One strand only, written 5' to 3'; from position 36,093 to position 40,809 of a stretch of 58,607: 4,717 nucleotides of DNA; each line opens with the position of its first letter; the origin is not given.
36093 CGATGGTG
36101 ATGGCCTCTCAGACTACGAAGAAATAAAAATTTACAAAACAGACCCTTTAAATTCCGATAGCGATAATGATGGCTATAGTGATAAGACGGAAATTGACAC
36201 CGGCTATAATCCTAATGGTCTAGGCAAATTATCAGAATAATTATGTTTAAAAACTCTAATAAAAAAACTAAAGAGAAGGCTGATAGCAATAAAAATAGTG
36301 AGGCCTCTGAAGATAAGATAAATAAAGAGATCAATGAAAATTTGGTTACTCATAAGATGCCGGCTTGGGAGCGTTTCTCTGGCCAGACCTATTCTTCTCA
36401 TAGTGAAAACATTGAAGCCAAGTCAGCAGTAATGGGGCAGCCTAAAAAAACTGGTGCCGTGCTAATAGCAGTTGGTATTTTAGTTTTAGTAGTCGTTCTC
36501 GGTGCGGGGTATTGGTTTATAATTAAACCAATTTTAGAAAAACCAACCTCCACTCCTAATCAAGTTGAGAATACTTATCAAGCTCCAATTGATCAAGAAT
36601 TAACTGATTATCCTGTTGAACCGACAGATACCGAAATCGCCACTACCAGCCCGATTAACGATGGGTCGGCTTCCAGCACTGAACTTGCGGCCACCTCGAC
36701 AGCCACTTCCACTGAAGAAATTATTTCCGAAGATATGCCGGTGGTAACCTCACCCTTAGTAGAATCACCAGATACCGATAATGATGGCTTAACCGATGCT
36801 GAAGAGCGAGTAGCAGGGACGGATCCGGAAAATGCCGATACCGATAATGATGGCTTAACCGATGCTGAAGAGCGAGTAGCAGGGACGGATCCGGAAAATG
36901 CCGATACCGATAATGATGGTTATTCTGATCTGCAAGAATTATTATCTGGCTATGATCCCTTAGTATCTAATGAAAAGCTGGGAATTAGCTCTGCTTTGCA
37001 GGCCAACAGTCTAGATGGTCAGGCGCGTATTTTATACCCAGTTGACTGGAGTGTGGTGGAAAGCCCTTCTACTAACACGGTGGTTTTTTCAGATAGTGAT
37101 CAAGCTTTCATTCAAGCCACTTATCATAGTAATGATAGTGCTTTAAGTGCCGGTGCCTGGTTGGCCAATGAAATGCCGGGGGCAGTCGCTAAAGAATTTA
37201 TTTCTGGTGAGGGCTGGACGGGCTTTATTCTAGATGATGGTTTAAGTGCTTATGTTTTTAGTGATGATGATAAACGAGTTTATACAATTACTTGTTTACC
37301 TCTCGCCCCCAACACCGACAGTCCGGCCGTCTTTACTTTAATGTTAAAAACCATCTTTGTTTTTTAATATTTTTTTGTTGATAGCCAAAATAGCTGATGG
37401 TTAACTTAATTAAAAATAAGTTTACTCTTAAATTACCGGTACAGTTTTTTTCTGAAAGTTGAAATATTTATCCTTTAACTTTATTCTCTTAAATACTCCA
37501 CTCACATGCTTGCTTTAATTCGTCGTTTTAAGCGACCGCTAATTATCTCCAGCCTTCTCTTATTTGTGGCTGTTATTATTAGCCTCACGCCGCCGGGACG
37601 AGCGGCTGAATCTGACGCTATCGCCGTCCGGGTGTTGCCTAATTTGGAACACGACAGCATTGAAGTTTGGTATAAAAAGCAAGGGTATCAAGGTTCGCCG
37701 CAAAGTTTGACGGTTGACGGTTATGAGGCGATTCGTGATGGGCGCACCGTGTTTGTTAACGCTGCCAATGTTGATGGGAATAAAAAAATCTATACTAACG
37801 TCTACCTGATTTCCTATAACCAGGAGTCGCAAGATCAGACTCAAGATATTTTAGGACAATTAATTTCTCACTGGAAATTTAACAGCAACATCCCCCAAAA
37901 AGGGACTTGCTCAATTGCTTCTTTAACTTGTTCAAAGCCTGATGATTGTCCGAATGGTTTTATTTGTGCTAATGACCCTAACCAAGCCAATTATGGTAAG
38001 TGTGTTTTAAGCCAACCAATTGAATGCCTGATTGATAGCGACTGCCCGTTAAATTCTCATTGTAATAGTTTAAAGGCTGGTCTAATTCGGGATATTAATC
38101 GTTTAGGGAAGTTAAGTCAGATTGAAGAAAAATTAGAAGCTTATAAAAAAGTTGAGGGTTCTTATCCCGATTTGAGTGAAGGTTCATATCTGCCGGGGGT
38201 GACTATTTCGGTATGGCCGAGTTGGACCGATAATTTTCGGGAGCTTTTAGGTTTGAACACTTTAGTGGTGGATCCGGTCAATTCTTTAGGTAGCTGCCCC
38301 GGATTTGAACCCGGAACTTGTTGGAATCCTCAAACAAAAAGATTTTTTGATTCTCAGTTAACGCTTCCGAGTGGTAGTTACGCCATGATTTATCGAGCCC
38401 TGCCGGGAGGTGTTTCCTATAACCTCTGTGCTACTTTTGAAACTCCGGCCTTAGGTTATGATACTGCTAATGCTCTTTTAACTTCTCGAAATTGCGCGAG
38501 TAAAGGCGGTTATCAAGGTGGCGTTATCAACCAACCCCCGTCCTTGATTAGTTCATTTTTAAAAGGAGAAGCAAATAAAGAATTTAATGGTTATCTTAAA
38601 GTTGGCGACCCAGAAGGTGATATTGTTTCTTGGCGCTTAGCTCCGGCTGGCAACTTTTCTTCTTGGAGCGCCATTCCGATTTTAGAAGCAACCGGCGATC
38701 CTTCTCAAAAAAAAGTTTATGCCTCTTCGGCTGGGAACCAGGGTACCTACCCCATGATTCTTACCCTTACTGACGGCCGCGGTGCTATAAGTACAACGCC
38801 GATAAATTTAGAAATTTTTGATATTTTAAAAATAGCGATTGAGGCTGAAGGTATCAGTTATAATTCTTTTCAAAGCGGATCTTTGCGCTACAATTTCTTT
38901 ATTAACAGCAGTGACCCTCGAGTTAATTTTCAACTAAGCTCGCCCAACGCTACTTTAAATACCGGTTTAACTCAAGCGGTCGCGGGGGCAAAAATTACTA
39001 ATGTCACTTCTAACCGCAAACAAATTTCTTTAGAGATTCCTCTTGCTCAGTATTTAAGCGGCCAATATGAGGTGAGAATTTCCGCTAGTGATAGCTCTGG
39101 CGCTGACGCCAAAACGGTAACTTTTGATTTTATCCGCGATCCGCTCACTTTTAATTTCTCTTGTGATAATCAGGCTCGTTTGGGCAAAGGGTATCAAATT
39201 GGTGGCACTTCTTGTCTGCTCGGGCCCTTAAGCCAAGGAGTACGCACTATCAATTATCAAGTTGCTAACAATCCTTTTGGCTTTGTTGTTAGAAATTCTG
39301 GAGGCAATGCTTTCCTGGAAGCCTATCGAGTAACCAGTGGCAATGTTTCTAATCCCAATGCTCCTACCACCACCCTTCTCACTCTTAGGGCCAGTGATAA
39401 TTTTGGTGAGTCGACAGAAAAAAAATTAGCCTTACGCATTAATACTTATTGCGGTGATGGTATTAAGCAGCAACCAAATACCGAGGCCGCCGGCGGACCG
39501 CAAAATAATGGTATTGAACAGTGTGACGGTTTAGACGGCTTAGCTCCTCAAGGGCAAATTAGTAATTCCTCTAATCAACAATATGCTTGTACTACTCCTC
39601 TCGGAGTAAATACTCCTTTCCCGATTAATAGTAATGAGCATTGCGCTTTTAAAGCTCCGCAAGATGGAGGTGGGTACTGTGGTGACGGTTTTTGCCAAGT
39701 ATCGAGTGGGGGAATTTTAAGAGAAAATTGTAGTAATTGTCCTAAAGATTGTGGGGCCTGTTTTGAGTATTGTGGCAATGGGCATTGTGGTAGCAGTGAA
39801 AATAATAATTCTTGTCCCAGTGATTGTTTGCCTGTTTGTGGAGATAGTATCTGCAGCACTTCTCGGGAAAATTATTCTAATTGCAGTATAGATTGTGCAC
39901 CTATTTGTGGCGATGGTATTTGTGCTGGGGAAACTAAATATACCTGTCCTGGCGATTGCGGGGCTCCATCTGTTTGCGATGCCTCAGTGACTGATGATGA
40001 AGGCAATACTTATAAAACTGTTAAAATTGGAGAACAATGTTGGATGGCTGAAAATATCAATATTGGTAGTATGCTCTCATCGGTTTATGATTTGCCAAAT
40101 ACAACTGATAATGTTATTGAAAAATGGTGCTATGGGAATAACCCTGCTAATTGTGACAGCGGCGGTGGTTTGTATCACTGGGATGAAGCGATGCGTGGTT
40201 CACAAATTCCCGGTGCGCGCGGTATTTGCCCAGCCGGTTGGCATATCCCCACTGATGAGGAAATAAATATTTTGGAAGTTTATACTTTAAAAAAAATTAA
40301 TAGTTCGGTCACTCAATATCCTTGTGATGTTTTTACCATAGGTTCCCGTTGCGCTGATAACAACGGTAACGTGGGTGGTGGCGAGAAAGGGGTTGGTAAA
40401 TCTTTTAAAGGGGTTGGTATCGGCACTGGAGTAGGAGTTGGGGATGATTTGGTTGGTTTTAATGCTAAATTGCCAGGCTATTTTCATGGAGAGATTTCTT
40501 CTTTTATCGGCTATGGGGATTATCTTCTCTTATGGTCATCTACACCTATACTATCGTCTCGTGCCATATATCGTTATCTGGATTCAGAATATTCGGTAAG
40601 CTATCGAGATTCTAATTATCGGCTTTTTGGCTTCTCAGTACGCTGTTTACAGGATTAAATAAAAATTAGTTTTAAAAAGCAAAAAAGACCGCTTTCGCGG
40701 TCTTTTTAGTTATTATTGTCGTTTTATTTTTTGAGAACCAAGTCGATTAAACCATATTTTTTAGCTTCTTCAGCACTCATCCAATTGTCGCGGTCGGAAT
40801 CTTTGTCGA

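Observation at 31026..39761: A 2,270-bp direct repeat gives two surface-protein genes the same 752-aa N-terminal part and unrelated C-terminal tips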

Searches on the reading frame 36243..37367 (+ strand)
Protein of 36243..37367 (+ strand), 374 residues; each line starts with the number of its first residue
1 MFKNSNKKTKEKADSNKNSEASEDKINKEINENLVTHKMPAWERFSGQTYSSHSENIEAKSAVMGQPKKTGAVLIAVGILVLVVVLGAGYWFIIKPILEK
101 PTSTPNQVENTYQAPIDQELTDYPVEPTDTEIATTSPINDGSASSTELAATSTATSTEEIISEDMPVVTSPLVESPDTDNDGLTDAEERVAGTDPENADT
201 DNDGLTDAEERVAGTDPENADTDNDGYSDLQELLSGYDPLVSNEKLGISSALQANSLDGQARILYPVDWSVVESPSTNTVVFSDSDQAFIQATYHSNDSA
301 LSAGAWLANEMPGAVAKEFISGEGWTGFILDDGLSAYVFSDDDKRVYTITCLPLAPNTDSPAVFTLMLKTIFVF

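Call 7: search_protein_families(library=pfam, proteins=[window:36243-37367:+], max_evalue=0.01)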
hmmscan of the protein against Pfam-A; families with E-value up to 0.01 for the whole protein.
window:36243-37367:+ (374 aa): 1 family
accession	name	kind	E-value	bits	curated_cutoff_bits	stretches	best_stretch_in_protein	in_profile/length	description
PF18884.5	TSP3_bac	-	2e-20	72.7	25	3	177-195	1-19/22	Bacterial TSP3 repeat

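Call 31: find_encoding_contigs(protein=window:36243-37367:+, flank=10000, max_places=10)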
Protein window:36243-37367:+ (374 aa): 1 contig read that carries it; 1 place shown.
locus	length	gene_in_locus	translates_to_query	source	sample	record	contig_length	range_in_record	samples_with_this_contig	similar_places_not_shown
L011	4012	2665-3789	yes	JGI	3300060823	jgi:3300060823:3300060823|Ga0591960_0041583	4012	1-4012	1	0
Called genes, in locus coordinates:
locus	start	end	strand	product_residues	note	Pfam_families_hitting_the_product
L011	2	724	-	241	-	?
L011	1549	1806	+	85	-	-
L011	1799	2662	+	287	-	PF18884:TSP3_bac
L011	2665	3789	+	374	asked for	PF18884:TSP3_bac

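Call 65: search_protein_families(library=ncbifam, proteins=[window:36243-37367:+], max_evalue=0.01)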
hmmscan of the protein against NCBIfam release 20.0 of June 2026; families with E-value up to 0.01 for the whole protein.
window:36243-37367:+ (374 aa): 4 families
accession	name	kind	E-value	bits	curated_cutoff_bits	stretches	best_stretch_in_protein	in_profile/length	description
NF033765.2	gliding_CglD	equivalog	6.1e-05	21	400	1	177-232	177-240/1124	adventurous gliding motility lipoprotein CglD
NF047639.1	throspo3_MtsD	equivalog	0.00017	19.9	800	1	171-242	454-530/651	cell-cell cohesion protein MtsD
NF033483.0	PknB_PASTA_kin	equivalog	0.00028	20.1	450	1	9-221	275-482/563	Stk1 family PASTA domain-containing Ser/Thr kinase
NF033761.1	gliding_GltJ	equivalog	0.00048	19.3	450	1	54-196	352-508/671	adventurous gliding motility protein GltJ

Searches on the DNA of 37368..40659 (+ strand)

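Call 89: search_dna_similar(query=window:37368-40659:+, collection=phages, mode=distant, max_rows=5)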
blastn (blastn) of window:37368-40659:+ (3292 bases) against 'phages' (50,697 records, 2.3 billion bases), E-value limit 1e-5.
No match.

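Call 90: search_dna_similar(query=window:37368-40659:+, collection=plasmids, mode=distant, max_rows=5)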
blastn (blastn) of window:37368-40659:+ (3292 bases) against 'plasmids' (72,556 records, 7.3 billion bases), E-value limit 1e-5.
No match.

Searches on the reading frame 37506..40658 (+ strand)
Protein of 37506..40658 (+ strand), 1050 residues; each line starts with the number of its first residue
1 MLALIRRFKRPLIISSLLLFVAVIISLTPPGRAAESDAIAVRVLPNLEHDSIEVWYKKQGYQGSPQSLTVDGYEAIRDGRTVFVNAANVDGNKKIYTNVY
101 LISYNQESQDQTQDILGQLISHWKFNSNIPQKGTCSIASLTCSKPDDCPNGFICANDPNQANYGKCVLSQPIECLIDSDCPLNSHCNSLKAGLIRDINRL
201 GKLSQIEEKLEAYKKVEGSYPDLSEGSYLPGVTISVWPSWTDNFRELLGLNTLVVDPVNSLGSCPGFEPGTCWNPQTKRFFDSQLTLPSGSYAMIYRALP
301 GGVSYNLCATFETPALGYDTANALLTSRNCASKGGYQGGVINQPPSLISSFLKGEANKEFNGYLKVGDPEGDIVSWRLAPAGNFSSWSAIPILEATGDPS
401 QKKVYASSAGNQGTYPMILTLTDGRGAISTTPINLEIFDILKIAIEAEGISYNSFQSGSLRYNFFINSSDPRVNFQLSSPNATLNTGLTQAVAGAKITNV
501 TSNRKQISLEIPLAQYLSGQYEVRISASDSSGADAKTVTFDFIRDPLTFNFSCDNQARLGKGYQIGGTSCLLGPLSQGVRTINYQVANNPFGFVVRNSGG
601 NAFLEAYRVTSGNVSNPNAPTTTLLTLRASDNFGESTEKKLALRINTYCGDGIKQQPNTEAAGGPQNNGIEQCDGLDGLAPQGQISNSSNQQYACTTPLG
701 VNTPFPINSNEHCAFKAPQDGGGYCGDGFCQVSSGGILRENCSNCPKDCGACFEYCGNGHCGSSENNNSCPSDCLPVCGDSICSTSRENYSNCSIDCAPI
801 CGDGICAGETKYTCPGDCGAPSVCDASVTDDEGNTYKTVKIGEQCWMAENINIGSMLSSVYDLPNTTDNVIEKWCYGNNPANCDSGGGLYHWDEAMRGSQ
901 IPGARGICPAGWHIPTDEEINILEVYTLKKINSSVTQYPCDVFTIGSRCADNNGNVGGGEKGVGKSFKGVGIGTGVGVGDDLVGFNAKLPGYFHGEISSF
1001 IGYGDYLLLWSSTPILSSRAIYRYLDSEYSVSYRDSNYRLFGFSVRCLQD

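Call 7: search_protein_families(library=pfam, proteins=[window:37506-40658:+], max_evalue=0.01)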
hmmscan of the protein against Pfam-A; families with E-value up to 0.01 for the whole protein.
window:37506-40658:+ (1050 aa): 2 families
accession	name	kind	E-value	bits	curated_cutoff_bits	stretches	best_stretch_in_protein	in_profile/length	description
PF09603.15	Fib_succ_major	-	7e-24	85.6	33.9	1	839-1048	1-186/187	Fibrobacter succinogenes major domain (Fib_succ_major)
PF14524.12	Wzt_C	-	0.0022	18.4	30.4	1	440-552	12-130/143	Wzt C-terminal domain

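Call 15: find_encoding_contigs(protein=window:37506-40658:+, flank=10000, max_places=10)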
Protein window:37506-40658:+ (1050 aa): no gene with exactly this product is on record in the collection.

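Call 65: search_protein_families(library=ncbifam, proteins=[window:37506-40658:+], max_evalue=0.01)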
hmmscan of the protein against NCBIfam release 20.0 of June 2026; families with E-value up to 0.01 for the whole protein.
window:37506-40658:+ (1050 aa): 1 family
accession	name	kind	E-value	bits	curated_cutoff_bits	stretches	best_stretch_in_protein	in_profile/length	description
TIGR02145.1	Fib_succ_major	domain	2.2e-26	93.6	41.65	1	832-1050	7-176/176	FISUMP domain-containing protein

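Call 75: predict_structure(alignment_id=A1)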
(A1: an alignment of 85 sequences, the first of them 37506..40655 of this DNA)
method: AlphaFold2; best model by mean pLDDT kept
length: 1050 residues; sequences in the alignment: 85
mean_pLDDT: 71.6   pTM: 0.45
mean pLDDT of the five models: 71.6, 71.1, 70.8, 69.5, 69.1
residues with pLDDT >= 90: 471; 70-90: 208; 50-70: 52; < 50: 319
segments of 3 or more residues with pLDDT < 50: 1-10, 28-34, 225-231, 233-242, 335-340, 757-825, 843-846, 848-1050
pLDDT, mean of each block of 10 residues (from residue 1): 39 64 65 60 94 92 86 92 95 95 73 74 88 95 93 93 94 96 95 95 91 87 52 39 67 78 85 78 81 82 82 93 91 45 85 92 91 92 96 90 95 97 88 93 89 81 93 96 95 96 92 90 96 94 90 93 89 93 92 94 95 88 95 92 94 94 95 96 93 95 91 95 94 90 94 60 41 38 32 33 30 28 47 57 46 31 30 32 29 28 29 30 27 28 32 35 30 28 28 28 29 28 25 27 30
secondary structure, 60 per line:
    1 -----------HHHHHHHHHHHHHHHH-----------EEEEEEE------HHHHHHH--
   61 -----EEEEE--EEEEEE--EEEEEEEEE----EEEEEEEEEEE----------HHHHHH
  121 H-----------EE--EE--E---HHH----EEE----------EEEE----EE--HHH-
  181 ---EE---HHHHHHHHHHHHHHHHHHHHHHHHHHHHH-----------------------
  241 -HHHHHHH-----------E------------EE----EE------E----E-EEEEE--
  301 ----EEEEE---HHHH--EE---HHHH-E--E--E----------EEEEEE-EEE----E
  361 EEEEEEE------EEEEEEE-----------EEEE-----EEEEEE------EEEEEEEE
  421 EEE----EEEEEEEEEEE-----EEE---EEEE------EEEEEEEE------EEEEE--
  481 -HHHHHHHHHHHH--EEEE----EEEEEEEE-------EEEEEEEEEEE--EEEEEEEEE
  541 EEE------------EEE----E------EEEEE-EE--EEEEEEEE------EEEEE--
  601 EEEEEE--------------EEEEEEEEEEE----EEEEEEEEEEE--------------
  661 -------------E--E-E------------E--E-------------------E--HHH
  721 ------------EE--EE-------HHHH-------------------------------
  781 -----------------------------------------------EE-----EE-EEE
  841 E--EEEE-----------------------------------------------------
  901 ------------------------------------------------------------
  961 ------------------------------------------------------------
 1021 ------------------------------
elements in order (helices of 4 or more, strands of 3 or more residues): H12-27 E39-45 H52-58 E66-70 E73-78 E81-89 E94-104 H115-121 E152-154 E165-168 H189-217 H242-248 E294-298 E305-309 H313-316 H324-327 E346-351 E353-355 E360-367 E374-380 E392-395 E401-406 E413-423 E428-438 E444-446 E450-453 E460-467 E474-478 H482-493 E496-499 E504-511 E519-529 E532-543 E556-558 E570-574 E580-587 E594-598 E601-606 E621-631 E636-646 H746-749 E838-841 E844-847

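Call 80: fold_search(model_id=the predicted structure, library=pdb)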
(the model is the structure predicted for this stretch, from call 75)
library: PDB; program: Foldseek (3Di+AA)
matches with E <= 10: 1928; with E <= 0.001: 902
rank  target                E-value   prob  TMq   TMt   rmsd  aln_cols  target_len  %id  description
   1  3b43                  7.9e-14  1.00  0.12  0.19  16.1       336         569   13  I-band fragment I65-I70 from titin (released 2008-01-22)
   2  6dms                  1.4e-12  1.00  0.11  0.13  14.6       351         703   10  Endo-fucoidan hydrolase MfFcnA4_H294Q from glycoside hydrolase family 107 (released 2018-10-03)
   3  2rik                  9.0e-12  1.00  0.10  0.29  22.0       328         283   10  I-band fragment I67-I69 from titin (released 2008-01-22)
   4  6dlh                  9.5e-12  1.00  0.10  0.13  14.5       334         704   11  Endo-fucoidan hydrolase MfFcnA4 from glycoside hydrolase family 107 (released 2018-10-03)
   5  4u7m                  1.0e-11  1.00  0.11  0.29  21.6       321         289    8  LRIG1 extracellular domain: Structure and Function Analysis (released 2015-04-08)
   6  2rjm                  1.1e-11  1.00  0.10  0.28  21.6       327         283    9  3Ig structure of titin domains I67-I69 E-to-A mutated variant (released 2008-01-22)
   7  5iry_A                1.4e-11  1.00  0.11  0.19  18.1       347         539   11  Crystal structure of human Desmocollin-1 ectodomain (released 2016-06-22)
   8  5erd_B                7.7e-11  1.00  0.11  0.18  17.9       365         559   14  Crystal structure of human Desmoglein-2 ectodomain (released 2016-06-22)
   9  7ahs_A                9.1e-11  1.00  0.12  0.36  18.8       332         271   10  titin-N2A Ig81-Ig83 (released 2021-03-24)
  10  7ahs_B                1.2e-10  1.00  0.11  0.30  19.3       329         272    9  titin-N2A Ig81-Ig83 (released 2021-03-24)
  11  5j5j_A                2.5e-10  1.00  0.11  0.18  16.8       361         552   13  Crystal structure of a chimera of human Desmocollin-2 EC1 and human Desmoglein-2 EC2-EC5 (released 2016-06-22)
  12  6zr7_AAA              2.7e-10  1.00  0.10  0.26  19.9       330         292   12  X-ray structure of human Dscam Ig7-Ig9 (released 2020-12-30)
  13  5erd_A                3.1e-10  1.00  0.11  0.17  17.2       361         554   13  Crystal structure of human Desmoglein-2 ectodomain (released 2016-06-22)
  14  7y6o                  3.2e-10  1.00  0.09  0.24  19.8       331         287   12  Crystal structure of sDscam Ig1-3 domains, isoform alpha25 (released 2023-05-24)
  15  5erp_A                6.0e-10  1.00  0.11  0.20  18.4       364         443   10  Crystal structure of human Desmocollin-2 ectodomain fragment EC2-5 (released 2016-06-15)
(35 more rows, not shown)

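Call 91: fold_search(model_id=the predicted structure, library=viral)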
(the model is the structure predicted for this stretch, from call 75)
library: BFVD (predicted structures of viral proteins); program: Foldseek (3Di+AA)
matches with E <= 10: 300; with E <= 0.001: 94
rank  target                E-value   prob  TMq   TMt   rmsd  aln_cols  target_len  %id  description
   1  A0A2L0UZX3            1.2e-11  1.00  0.10  0.09  23.0       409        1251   13  Extracellular serine proteinase [Agrobacterium phage Atu_ph07]
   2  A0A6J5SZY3            2.8e-11  1.00  0.11  0.10  38.3       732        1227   12  Ig [uncultured Caudovirales phage]
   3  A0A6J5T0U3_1          5.8e-10  1.00  0.14  0.16  17.9       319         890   12  Ig [uncultured Caudovirales phage]
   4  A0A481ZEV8            8.1e-10  1.00  0.14  0.14  10.6       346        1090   13  Putative Ig domain protein [Pithovirus LCPAC404]
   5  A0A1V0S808            9.1e-10  1.00  0.09  0.23  17.4       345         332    8  SWPV1-183 [Shearwaterpox virus]
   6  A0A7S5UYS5            1.4e-09  1.00  0.10  0.21  21.3       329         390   14  Cadherin domain-containing protein [Rhizobium phage RHph_N34]
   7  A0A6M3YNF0            2.4e-09  1.00  0.08  0.07  27.5       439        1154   14  PKD/Chitinase domain-containing protein [Alteromonas phage vB_AcoS-R7M]
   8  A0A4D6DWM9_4          2.7e-09  1.00  0.12  0.10  15.0       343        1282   10  Uncharacterized protein [Edwardsiella phage pEt-SU]
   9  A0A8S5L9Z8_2          5.0e-09  1.00  0.17  0.18   8.2       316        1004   12  Binding domain, N-terminal [Myoviridae sp. ctPuP5]
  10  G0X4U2                5.6e-09  1.00  0.09  0.14  28.8       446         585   12  Major head protein [Salmonella phage 7-11]
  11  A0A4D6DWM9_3          9.7e-09  1.00  0.11  0.09  15.9       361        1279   10  Uncharacterized protein [Edwardsiella phage pEt-SU]
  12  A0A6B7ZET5            1.1e-08  1.00  0.09  0.13  19.0       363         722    9  Uncharacterized protein [Klebsiella phage N1M2]
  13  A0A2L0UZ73            1.2e-08  1.00  0.11  0.13  40.7       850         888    9  Uncharacterized protein [Agrobacterium phage Atu_ph07]
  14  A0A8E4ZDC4            2.1e-08  1.00  0.09  0.14  18.3       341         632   12  BACON domain-containing protein [Polaribacter phage Leef_1]
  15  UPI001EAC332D         2.8e-08  1.00  0.07  0.07  18.9       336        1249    9  (no name look-up for this kind of identifier)
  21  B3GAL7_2              1.2e-07  1.00  0.12  0.12  17.6       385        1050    8  AMDV3_1 [uncultured virus]
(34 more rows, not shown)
